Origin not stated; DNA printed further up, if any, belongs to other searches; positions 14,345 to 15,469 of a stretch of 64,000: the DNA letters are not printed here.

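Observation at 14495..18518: Candidate undescribed system: a cyclic-nucleotide-gated transmembrane electron conduit (cNMP x2, BFD, FNR and membrane-domain fusion, plus a pentahaem cytochrome c and a DUF3365 haem-c protein)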

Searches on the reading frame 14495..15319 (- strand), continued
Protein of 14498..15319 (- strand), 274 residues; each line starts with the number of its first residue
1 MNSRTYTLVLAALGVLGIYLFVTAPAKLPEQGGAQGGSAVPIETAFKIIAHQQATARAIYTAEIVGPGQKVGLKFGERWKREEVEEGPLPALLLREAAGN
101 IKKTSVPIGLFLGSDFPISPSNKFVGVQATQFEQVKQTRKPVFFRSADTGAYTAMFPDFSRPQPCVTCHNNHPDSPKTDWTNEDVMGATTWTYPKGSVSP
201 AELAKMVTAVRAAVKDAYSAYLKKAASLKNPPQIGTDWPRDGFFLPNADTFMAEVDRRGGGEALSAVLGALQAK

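Call 77: search_protein_families(library=ncbifam, proteins=[L132:1693-2511:+, L132:2-784:+, L149:10042-13575:+, L157:431-856:+, L137:5518-6753:+, L116:2607-4259:-], max_evalue=0.00001)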
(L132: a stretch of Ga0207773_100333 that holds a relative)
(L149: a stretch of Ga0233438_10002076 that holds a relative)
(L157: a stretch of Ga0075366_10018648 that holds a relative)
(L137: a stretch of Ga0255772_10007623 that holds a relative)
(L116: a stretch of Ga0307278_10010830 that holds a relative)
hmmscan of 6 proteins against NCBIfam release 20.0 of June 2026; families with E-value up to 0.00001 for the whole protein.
L132:1693-2511:+ (272 aa): 186 families (the best 25 are shown)
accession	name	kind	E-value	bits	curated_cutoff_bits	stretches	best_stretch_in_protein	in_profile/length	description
TIGR01184.1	ntrCD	subfamily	6.2e-92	307.3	291.8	1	41-270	1-230/230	nitrate ABC transporter ATP-binding protein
NF040729.1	ABC_ATP_SaoA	equivalog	1e-61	208.5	360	1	24-271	4-244/248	ABC transporter ATP-binding protein SaoA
NF008421.0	PRK11248.1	equivalog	3.6e-58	197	357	1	31-247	8-220/255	taurine ABC transporter ATP-binding subunit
NF008420.0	PRK11247.1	equivalog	8.5e-54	182.4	395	1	23-250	14-226/257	aliphatic sulfonates ABC transporter ATP-binding protein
TIGR03265.1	PhnT2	equivalog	4.1e-51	174.3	457.7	1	36-238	15-218/353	putative 2-aminoethylphosphonate ABC transporter ATP-binding protein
TIGR03415.1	ABC_choXWV_ATP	equivalog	2.2e-46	158.5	483.75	2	97-236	109-246/382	choline ABC transporter ATP-binding protein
NF006987.0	PRK09452.1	equivalog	3.8e-46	157.5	482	1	23-241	19-234/378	spermidine/putrescine ABC transporter ATP-binding protein PotA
TIGR01186.1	proV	subfamily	7.7e-46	156.8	326.6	1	37-237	5-212/363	betaine/proline/choline family ABC transporter ATP-binding protein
NF043075.1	MMSYN1_0197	equivalog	9.2e-45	153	550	1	36-238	13-216/341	spermidine/putrescine ABC transporter ATP-binding protein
NF007027.0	PRK09493.1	equivalog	1.4e-42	145.7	379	1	36-248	12-229/240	glutamine ABC transporter ATP-binding protein GlnQ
NF008653.0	PRK11650.1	subfamily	2.7e-42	145.1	432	1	25-247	7-226/357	sn-glycerol-3-phosphate ABC transporter ATP-binding protein UgpC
TIGR01187.1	potA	subfamily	4e-42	144.5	355.6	1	56-241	1-187/325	polyamine ABC transporter ATP-binding protein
TIGR00968.1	3a0106s01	subfamily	6.4e-42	143.7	342.75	1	36-237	11-213/237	sulfate ABC transporter ATP-binding protein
NF008621.0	PRK11607.1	equivalog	1.8e-41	142.2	613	1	39-250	33-244/377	putrescine ABC transporter ATP-binding subunit PotG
TIGR03258.1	PhnT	equivalog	5e-41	140.9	499.15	1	37-238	20-223/359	2-aminoethylphosphonate ABC transport system ATP-binding subunit PhnT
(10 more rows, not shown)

L132:2-784:+ (260 aa): 5 families
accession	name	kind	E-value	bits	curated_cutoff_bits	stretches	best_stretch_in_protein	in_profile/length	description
TIGR01183.1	ntrB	equivalog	2.3e-42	145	209.05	1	55-248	18-199/202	nitrate ABC transporter permease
NF040733.1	ABC_perm_U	equivalog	1.7e-27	96.5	295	1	51-256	53-246/251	ABC transporter permease subunit SaoP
NF007545.0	PRK10160.1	equivalog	4.8e-20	72.1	342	1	55-256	79-268/275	taurine ABC transporter permease TauC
NF008470.0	PRK11365.1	equivalog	1e-08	34.9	347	1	65-245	71-239/263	aliphatic sulfonate ABC transporter permease SsuC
TIGR03416.1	ABC_choXWV_perm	equivalog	2.1e-07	30.7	363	1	52-248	84-267/267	choline ABC transporter permease subunit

L149:10042-13575:+ (1177 aa): 69 families (the best 25 are shown)
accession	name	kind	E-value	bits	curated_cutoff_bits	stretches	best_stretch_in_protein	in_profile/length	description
TIGR01591.1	Fdh-alpha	equivalog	9.9e-176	585.7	666.25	1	9-698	1-672/672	formate dehydrogenase subunit alpha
NF047855.1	AssmNtatRedNasC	equivalog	6.2e-159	530.5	1100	1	5-699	19-707/708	assimilatory nitrate reductase catalytic subunit NasC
NF041323.1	Nitr_red_NasA_Halo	equivalog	4.6e-152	507.9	1000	1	14-698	3-672/673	assimilatory nitrate reductase NasA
NF010055.0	PRK13532.1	equivalog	6.7e-129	431.5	904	3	5-252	41-292/830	nitrate reductase catalytic subunit NapA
TIGR01706.1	NAPA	equivalog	4.1e-122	409.1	930.55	3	5-252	41-292/830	periplasmic nitrate reductase subunit alpha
TIGR02374.1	nitri_red_nirB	equivalog_domain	1.1e-97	328.3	578.35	1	708-1173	1-471/794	nitrite reductase large subunit NirB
TIGR01701.1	Fdhalpha-like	subfamily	2.9e-70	237.3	582.15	1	60-698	97-741/744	FdhF/YdeP family oxidoreductase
NF011565.0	PRK14989.1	subfamily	5.2e-67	226.6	883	1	705-1168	3-471/847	nitrite reductase large subunit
TIGR01553.1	formate-DH-alph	equivalog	1.1e-63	215.5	814.2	3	6-253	44-306/1009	formate dehydrogenase-N subunit alpha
TIGR02693.1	arsenite_ox_L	equivalog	4.2e-55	187.1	359.05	1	32-667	81-779/806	arsenate reductase (azurin) large subunit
NF003437.0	PRK04965.1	equivalog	5.7e-51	173.7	392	1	706-1018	3-305/378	NADH:flavorubredoxin reductase NorW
NF042949.2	3PPDioc_HcaD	equivalog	4.8e-50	170.4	450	1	706-1098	2-383/386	3-phenylpropionate/cinnamic acid dioxygenase ferredoxin--NAD(+) reductase subunit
TIGR03385.1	CoA_CoA_reduc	equivalog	1.2e-48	166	578.8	1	707-1040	1-340/439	CoA-disulfide reductase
NF041513.1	formate_DH_Act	exception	4.1e-46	157.3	1400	1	8-259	44-303/1067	formate dehydrogenase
NF012032.0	PRK15488.1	equivalog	8.5e-45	153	694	1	6-539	43-567/759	thiosulfate reductase PhsA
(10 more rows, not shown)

L157:431-856:+ (141 aa): 0 families

L137:5518-6753:+ (411 aa): 0 families

L116:2607-4259:- (550 aa): 28 families (the best 25 are shown)
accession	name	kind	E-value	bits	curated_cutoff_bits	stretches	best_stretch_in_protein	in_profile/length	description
NF058673.1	LipAdnlyCyLipJMY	equivalog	4.1e-32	111.5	800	1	83-514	13-419/449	bifunctional lipase/adenylate cyclase LipJ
NF051488.1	bifunc_PcaDC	exception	6.2e-29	101.3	390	1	120-355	27-254/375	bifunctional 3-oxoadipate enol-lactonase/4-carboxymuconolactone decarboxylase PcaDC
TIGR02427.1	protocat_pcaD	equivalog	2.6e-25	89.3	255.85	1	120-341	28-242/251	3-oxoadipate enol-lactonase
TIGR03611.1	RutD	equivalog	1.7e-18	66.9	238.5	1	121-341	29-247/258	pyrimidine utilization protein D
NF051487.1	bifunc_PcaCD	exception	2e-17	63.4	430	1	118-344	185-407/413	bifunctional 4-carboxymuconolactone decarboxylase/3-oxoadipate enol-lactonase PcaCD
NF052610.1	macro_16_ester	equivalog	6.4e-14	52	420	1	134-203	54-126/281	alpha/beta fold macrolide esterase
TIGR01250.1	pro_imino_pep_2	subfamily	8.1e-14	51.9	167.65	1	133-202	54-127/288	proline iminopeptidase-family hydrolase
NF053684.1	esterase_mleBCA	exception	1.8e-13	50.3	570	1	132-331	52-263/281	BCA family alpha/beta fold macrolide esterase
TIGR01738.1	bioH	equivalog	2.4e-12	47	206.95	1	119-347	18-244/245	pimeloyl-ACP methyl ester esterase BioH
NF050089.1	i_nPHAscl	equivalog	1.5e-11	43.9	300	1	118-204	31-117/288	intracellular short-chain-length polyhydroxyalkanoate depolymerase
NF011457.0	PRK14875.1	equivalog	7.9e-11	41.5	307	1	120-318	147-341/372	acetoin dehydrogenase dihydrolipoyllysine-residue acetyltransferase subunit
NF053693.1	esterase_mleCBF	exception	1e-09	38.2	564.5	0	133-204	52-127/279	CBF family alpha/beta fold macrolide esterase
NF045948.1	ProImpepThrmp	equivalog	1.1e-09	38.2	500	0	132-205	53-129/291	proline iminopeptidase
NF033124.1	estX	equivalog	1.3e-09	37.6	600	0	134-220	54-140/280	macrolide esterase EstX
NF053683.1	esterase_mleBRB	exception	1.5e-09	37.9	585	0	291-333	218-260/280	BRB family alpha/beta fold macrolide esterase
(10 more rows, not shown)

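Call 88: search_protein_families(library=ncbifam, proteins=[L151:141-1511:+, L151:1688-2788:+, L151:4658-5890:+, L151:10131-10790:+], max_evalue=1e-8)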
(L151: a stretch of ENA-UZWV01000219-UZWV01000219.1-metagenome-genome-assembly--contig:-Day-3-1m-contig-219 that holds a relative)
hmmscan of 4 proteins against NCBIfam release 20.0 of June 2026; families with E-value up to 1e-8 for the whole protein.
L151:141-1511:+ (456 aa): 1 family
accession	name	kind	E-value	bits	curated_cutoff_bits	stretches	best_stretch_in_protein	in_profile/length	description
TIGR01728.1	SsuA_fam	subfamily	5.8e-13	48.7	163.5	1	226-321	139-232/290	aliphatic sulfonate ABC transporter substrate-binding protein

L151:1688-2788:+ (366 aa): 4 families
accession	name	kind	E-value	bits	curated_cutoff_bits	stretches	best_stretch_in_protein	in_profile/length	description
TIGR01183.1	ntrB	equivalog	3.3e-42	144.5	209.05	1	157-351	17-199/202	nitrate ABC transporter permease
NF040733.1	ABC_perm_U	equivalog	3.7e-32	111.8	295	1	154-358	53-245/251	ABC transporter permease subunit SaoP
NF007545.0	PRK10160.1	equivalog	7.9e-24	84.5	342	1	158-356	79-265/275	taurine ABC transporter permease TauC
NF008470.0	PRK11365.1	equivalog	2.4e-10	40.3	347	1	166-346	69-237/263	aliphatic sulfonate ABC transporter permease SsuC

L151:4658-5890:+ (410 aa): 0 families

L151:10131-10790:+ (219 aa): 58 families (the best 25 are shown)
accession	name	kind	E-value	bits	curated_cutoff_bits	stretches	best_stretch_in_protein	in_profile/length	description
NF052445.1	RespRegMctR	equivalog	3.9e-53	179.9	300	1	5-212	2-197/205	two-component system response regulator MctR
NF007935.0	PRK10651.1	equivalog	1.3e-44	152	250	1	3-210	5-206/216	two-component system response regulator NarL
NF011896.0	PRK15369.1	equivalog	3.9e-44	150.8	242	1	3-218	2-208/211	two component system response regulator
NF007018.1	PRK09483.1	equivalog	8.3e-42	143.3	280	1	4-214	1-203/217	UvrY/SirA/GacA family response regulator transcription factor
NF007708.0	PRK10403.1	equivalog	1.1e-36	126.3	343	1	5-206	7-200/215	nitrate/nitrite response regulator protein NarP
NF047785.1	respo_reg_MadR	equivalog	2.8e-35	121.6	300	1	5-215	1-204/209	MadR family response regulator transcription factor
NF007685.0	PRK10360.1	equivalog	5e-31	108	258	1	5-213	2-191/196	response regulator transcription factor UhpA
NF007419.0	PRK09958.1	equivalog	1.5e-29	103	251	1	7-215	3-199/204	acid-sensing system DNA-binding response regulator EvgA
NF007403.0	PRK09935.1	equivalog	8.1e-28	97.5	271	1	5-215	4-205/210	fimbria biosynthesis transcriptional regulator FimZ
NF041367.1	CheY_Halo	equivalog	7.9e-24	84.2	200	1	7-121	1-113/114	chemotaxis protein CheY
NF001965.0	PRK00742.1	subfamily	7.4e-21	74.7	293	1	4-111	3-111/357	chemotaxis-specific protein-glutamate methyltransferase CheB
NF006900.1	PRK09390.1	equivalog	1.2e-20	73.9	255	1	4-210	4-193/203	response regulator FixJ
NF040749.1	tetrathio_RR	equivalog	9.5e-20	71.1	290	1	7-215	2-189/191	tetrathionate respiration response regulator TtrR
TIGR02875.1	spore_0_A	equivalog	5.4e-18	65.2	200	1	4-134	2-127/262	sporulation transcription factor Spo0A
NF008677.0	PRK11697.1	equivalog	8.6e-18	64.6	246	1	5-183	2-170/238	two-component system response regulator BtsR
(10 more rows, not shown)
